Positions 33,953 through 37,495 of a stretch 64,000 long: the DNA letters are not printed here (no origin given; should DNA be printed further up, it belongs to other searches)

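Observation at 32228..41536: Polyamine-type ABC importer operon carrying a 1072-aa signal-less BNR double-propeller protein, a 69-aa membrane protein and a cytoplasmic GGT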

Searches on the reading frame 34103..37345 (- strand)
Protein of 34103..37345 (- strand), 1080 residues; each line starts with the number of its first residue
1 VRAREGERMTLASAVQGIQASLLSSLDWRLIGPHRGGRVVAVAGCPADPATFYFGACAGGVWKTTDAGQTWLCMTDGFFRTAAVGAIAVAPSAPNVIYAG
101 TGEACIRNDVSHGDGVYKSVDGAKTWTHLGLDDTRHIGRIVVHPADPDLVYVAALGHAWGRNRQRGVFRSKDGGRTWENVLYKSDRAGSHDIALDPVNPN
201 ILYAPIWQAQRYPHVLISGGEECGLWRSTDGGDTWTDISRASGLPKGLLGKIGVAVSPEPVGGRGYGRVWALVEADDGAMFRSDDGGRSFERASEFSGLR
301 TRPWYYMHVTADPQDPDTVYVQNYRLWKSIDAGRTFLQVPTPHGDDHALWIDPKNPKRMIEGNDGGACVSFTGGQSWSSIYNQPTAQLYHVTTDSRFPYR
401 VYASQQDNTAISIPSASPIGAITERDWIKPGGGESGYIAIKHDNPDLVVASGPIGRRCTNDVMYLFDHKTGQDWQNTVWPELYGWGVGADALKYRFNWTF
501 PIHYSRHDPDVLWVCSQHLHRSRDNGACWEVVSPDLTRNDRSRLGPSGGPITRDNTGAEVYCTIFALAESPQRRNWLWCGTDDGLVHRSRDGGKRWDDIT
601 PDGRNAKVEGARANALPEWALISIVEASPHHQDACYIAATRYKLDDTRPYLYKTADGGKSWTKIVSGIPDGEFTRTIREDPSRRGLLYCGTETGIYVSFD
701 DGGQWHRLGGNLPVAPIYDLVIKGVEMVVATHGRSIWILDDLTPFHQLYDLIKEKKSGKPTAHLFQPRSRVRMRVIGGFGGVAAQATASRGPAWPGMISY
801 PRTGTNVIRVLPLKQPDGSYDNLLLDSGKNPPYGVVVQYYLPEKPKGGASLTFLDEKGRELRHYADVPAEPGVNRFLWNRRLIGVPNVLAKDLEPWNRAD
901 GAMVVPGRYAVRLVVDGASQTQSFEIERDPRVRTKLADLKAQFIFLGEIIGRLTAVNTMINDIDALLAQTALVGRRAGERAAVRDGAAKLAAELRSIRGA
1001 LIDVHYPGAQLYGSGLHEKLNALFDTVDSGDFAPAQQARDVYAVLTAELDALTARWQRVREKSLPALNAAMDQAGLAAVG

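Call 5: search_protein_families(library=pfam, proteins=[window:34103-37345:-], max_evalue=0.01)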
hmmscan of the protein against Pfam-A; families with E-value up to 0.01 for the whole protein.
window:34103-37345:- (1080 aa): 3 families
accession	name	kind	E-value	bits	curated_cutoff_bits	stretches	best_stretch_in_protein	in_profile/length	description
PF15902.12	Sortilin-Vps10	-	5e-24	85.3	33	2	116-240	3-114/446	Sortilin, neurotensin receptor 3,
PF02012.26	BNR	-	0.00011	22.1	27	0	168-178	1-11/12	BNR/Asp-box repeat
PF13088.12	BNR_2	-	0.00064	19.6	31.4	0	518-664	83-201/277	BNR repeat-like domain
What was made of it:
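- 34103..37321 (-): Signal-less Asp-box tandem beta-propeller protein (1072 aa): propellers about residues 20-735, beta-sandwich about 800-920, helical bundle about 928-1065. Sortilin-Vps10 5e-24 (call 5).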

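Call 6: search_protein_families(library=ncbifam, proteins=[window:34103-37345:-], max_evalue=0.01)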
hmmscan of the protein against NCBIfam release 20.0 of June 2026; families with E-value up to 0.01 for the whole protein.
window:34103-37345:- (1080 aa): 2 families
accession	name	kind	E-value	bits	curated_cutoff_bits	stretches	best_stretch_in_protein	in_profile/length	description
NF045728.1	glycosyl_F510_1955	equivalog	6.8e-36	123.8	175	4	281-403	75-195/246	F510_1955 family glycosylhydrolase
NF047818.1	LIC11996_lipo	equivalog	5.8e-05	22.4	350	0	634-664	326-357/422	LIC11996 family lipoprotein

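Call 12: find_homologous_proteins(query=window:34103-37321:-, max_evalue=1e-10)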
Query window:34103-37321:- (1072 aa): 8000 proteins with E <= 1e-10 among 8000 candidates; the best 120 are listed.
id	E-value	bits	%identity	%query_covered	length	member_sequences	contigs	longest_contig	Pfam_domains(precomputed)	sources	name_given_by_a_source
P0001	0.0e+0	2398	93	100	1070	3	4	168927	PF25852.1,PF02012.27,PF15902.13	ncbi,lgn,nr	ncbi:MAG: glycosyl hydrolase [Alphaproteobacteria bacterium]|nr:glycosyl hydrolase [Alphaproteobacte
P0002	0.0e+0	2249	87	100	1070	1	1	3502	PF25852.1,PF02012.27,PF15902.13,PF13088.13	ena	-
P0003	0.0e+0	2075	81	100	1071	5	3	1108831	PF25852.1,PF02012.27,PF15902.13,PF13088.13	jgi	jgi:photosystem II stability/assembly factor-like uncharacterized protein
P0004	0.0e+0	2025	79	100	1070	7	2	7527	PF25852.1,PF02012.27,PF15902.13,PF13088.13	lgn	-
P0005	0.0e+0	1992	77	100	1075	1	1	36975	PF02012.27,PF15902.13,PF13088.13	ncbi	-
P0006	0.0e+0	1987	78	100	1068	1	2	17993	PF02012.27,PF15902.13,PF13088.13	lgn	-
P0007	0.0e+0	1977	77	99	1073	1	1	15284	PF25852.1,PF02012.27,PF15902.13,PF13088.13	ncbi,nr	ncbi:MAG: glycosyl hydrolase [Proteobacteria bacterium]|nr:glycosyl hydrolase [Pseudomonadota bacter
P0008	0.0e+0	1951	77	98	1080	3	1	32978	PF15899.12,PF02012.27,PF15902.13,PF13088.13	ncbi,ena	-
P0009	0.0e+0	1950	79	96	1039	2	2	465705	PF25852.1,PF24316.2,PF02012.27,PF15902.13,PF13088.13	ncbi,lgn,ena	-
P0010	0.0e+0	1949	77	100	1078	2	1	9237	PF15899.12,PF25852.1,PF02012.27,PF15902.13,PF13088.13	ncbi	-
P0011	0.0e+0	1946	76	100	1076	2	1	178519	PF25852.1,PF02012.27,PF15902.13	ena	-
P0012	0.0e+0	1935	76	100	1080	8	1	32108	PF25852.1,PF02012.27,PF15902.13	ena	-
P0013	0.0e+0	1932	79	97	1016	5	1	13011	PF25852.1,PF02012.27,PF15902.13,PF13088.13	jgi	jgi:photosystem II stability/assembly factor-like uncharacterized protein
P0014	0.0e+0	1930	76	100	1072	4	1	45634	PF25852.1,PF02012.27,PF15902.13,PF13088.13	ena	-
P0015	0.0e+0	1930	76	100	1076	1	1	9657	PF02012.27,PF15902.13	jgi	-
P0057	0.0e+0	1473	63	99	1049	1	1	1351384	PF25852.1,PF02012.27,PF15902.13,PF13088.13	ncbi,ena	-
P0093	0.0e+0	1404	58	99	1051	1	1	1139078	PF25852.1,PF02012.27,PF15902.13,PF13088.13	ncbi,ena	-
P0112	0.0e+0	1391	59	100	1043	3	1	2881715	PF25852.1,PF15902.13,PF13088.13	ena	-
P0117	0.0e+0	1387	60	97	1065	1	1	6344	PF25852.1,PF02012.27,PF15902.13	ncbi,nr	ncbi:MAG: glycosyl hydrolase [Chloroflexota bacterium]|nr:glycosyl hydrolase [Chloroflexota bacteriu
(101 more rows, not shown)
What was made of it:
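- NCBI names relatives "glycosyl hydrolase" (call 12).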

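Call 13: search_solved_structures(query=window:34103-37321:-, max_evalue=0.01, show_alignments=1)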
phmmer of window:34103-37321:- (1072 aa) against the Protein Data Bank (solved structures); distinct sequences matched with E-value up to 0.01: 5.
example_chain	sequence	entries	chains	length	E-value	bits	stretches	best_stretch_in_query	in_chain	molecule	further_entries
6p2l_A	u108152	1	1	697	3.5e-09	38.2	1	35-236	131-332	Glycosyl hydrolase BNR repeat-containing protein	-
3b7f_A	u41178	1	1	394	6.6e-08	33.9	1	28-171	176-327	Glycosyl hydrolase, BNR repeat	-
5fzp_A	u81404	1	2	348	5.5e-07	30.9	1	20-202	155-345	DISPASE AUTOLYSIS-INDUCING PROTEIN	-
6fhp_A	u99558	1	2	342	6.2e-07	30.7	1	20-200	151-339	Dispase autolysis-inducing protein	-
7kn8_A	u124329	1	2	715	1.6e-06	29.3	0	93-293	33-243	Cellulase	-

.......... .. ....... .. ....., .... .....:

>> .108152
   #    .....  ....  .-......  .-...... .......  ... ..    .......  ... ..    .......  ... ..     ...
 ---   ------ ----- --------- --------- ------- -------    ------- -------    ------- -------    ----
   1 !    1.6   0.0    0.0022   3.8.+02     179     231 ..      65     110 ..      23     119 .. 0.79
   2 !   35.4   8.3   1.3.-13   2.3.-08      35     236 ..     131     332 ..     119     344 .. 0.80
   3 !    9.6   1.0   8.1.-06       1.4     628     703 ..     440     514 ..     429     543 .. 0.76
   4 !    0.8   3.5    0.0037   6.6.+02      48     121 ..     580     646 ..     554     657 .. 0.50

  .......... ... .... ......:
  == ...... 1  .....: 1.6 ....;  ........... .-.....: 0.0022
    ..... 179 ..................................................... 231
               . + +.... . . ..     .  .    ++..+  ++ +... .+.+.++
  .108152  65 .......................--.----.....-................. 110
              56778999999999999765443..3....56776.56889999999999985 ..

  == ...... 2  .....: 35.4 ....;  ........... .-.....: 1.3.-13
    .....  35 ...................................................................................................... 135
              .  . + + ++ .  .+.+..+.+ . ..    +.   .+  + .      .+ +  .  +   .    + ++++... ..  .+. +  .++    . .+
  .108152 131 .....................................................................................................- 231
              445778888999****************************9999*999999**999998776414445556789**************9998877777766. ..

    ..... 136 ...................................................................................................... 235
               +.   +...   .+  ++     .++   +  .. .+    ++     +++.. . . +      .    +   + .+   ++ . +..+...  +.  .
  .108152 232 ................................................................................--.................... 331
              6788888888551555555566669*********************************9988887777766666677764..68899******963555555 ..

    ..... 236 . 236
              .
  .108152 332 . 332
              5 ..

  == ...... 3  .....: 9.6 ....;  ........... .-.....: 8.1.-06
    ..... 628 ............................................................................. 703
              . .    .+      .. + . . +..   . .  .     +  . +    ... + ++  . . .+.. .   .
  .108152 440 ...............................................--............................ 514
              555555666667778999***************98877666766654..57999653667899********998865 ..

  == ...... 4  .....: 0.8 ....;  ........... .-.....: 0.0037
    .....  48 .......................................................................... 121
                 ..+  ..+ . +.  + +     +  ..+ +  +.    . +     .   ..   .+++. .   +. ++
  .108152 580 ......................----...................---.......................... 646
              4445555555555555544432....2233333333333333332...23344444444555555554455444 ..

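Call 14: find_encoding_contigs(protein=P0001, flank=10000, max_places=4)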
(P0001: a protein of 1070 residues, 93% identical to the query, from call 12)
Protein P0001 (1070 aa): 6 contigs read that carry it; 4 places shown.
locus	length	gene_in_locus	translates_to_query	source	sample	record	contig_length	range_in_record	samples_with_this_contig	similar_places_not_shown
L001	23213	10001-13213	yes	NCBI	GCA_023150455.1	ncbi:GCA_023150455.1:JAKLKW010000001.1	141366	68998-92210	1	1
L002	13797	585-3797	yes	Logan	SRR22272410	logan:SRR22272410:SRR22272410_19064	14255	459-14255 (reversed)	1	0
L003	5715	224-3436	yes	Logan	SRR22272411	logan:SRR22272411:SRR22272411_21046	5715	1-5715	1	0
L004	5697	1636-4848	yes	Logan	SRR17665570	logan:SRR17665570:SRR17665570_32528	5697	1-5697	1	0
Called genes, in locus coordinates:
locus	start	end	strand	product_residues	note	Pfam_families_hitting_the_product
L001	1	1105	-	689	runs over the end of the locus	PF05378:Hydant_A_N, PF01968:Hydantoinase_A, PF19278:Hydant_A_C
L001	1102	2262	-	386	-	PF00005:ABC_tran, PF08402:TOBE_2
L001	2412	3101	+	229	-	PF06267:DUF1028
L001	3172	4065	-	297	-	PF00892:EamA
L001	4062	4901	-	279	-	PF01522:Polysacc_deac_1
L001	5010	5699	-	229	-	PF00392:GntR, PF07729:FCD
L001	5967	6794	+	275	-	PF00528:BPD_transp_1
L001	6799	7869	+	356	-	PF00005:ABC_tran, PF13304:AAA_21 (weak), PF08402:TOBE_2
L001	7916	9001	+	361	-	PF13416:SBP_bac_8, PF01547:SBP_bac_1, PF13531:SBP_bac_11, PF13343:SBP_bac_6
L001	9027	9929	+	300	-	PF00528:BPD_transp_1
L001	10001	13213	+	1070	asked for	PF02012:BNR (faint), PF25852:DUF6242_C (faint), PF15902:Sortilin-Vps10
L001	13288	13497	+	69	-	-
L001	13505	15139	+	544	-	PF01019:G_glu_transpept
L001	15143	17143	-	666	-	PF20091:Abhydrolase_10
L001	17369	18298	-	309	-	PF00701:DHDPS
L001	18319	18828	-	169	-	-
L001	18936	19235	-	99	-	-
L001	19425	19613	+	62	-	-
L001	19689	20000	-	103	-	-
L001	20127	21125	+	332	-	PF02826:2-Hacid_dh_C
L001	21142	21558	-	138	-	PF00126:HTH_1 (faint)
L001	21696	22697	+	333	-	PF01263:Aldose_epim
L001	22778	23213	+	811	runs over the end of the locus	PF00890:FAD_binding_2 (faint), PF01266:DAO, PF16350:FAO_M, PF01571:GCV_T, PF08669:GCV_T_C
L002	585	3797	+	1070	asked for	PF02012:BNR (faint), PF25852:DUF6242_C (faint), PF15902:Sortilin-Vps10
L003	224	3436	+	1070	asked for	PF02012:BNR (faint), PF25852:DUF6242_C (faint), PF15902:Sortilin-Vps10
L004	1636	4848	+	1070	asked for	PF02012:BNR (faint), PF25852:DUF6242_C (faint), PF15902:Sortilin-Vps10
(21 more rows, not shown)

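Call 15: find_encoding_contigs(protein=P0003, flank=10000, max_places=4)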
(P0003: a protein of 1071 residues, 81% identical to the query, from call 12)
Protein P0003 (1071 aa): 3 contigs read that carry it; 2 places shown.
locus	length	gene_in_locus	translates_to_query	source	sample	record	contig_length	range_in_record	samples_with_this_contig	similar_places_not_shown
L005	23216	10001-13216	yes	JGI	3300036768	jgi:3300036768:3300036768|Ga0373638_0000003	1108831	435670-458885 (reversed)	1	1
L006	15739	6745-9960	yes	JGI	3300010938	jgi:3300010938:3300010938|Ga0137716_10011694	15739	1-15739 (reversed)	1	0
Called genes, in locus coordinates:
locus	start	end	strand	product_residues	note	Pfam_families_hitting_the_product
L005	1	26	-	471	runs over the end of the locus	PF03951:Gln-synt_N, PF00120:Gln-synt_C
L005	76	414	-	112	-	PF00543:P-II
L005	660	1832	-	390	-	PF00155:Aminotran_1_2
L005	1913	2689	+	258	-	PF04199:Cyclase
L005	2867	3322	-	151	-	-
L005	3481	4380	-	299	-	PF01261:AP_endonuc_2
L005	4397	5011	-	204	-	PF00702:Hydrolase, PF13419:HAD_2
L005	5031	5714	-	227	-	PF00392:GntR, PF07729:FCD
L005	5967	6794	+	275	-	PF00528:BPD_transp_1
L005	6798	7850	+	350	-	PF00005:ABC_tran, PF13304:AAA_21 (weak), PF08402:TOBE_2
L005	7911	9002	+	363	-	PF13416:SBP_bac_8, PF01547:SBP_bac_1, PF13531:SBP_bac_11, PF13343:SBP_bac_6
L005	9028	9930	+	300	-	PF00528:BPD_transp_1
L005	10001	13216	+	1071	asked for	PF25852:DUF6242_C (faint), PF02012:BNR (faint), PF13088:BNR_2 (faint), PF15902:Sortilin-Vps10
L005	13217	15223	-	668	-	PF20091:Abhydrolase_10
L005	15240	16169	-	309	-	PF00701:DHDPS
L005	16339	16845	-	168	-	PF08714:Fae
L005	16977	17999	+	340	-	PF08240:ADH_N, PF16912:Glu_dehyd_C, PF00107:ADH_zinc_N, PF13602:ADH_zinc_N_2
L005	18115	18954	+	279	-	PF01522:Polysacc_deac_1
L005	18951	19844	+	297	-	PF00892:EamA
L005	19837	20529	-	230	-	PF06267:DUF1028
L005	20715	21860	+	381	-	PF00005:ABC_tran, PF08402:TOBE_2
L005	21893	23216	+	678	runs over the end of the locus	PF05378:Hydant_A_N, PF01968:Hydantoinase_A, PF19278:Hydant_A_C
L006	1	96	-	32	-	?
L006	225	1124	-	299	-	PF01261:AP_endonuc_2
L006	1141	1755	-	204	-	PF00702:Hydrolase, PF13419:HAD_2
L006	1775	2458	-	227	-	PF00392:GntR, PF07729:FCD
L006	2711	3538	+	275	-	PF00528:BPD_transp_1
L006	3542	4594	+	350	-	PF00005:ABC_tran, PF13304:AAA_21 (weak), PF08402:TOBE_2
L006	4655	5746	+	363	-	PF13416:SBP_bac_8, PF01547:SBP_bac_1, PF13531:SBP_bac_11, PF13343:SBP_bac_6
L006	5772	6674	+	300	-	PF00528:BPD_transp_1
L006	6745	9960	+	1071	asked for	PF25852:DUF6242_C (faint), PF02012:BNR (faint), PF13088:BNR_2 (faint), PF15902:Sortilin-Vps10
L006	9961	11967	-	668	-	PF20091:Abhydrolase_10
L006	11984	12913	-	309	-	PF00701:DHDPS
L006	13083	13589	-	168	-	PF08714:Fae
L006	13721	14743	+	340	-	PF08240:ADH_N, PF16912:Glu_dehyd_C, PF00107:ADH_zinc_N, PF13602:ADH_zinc_N_2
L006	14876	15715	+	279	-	PF01522:Polysacc_deac_1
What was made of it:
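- Both are absent from L005 and L006, where the BNR protein is 81% identical and the BNR stop abuts the Abhydrolase_10 stop (call 15).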
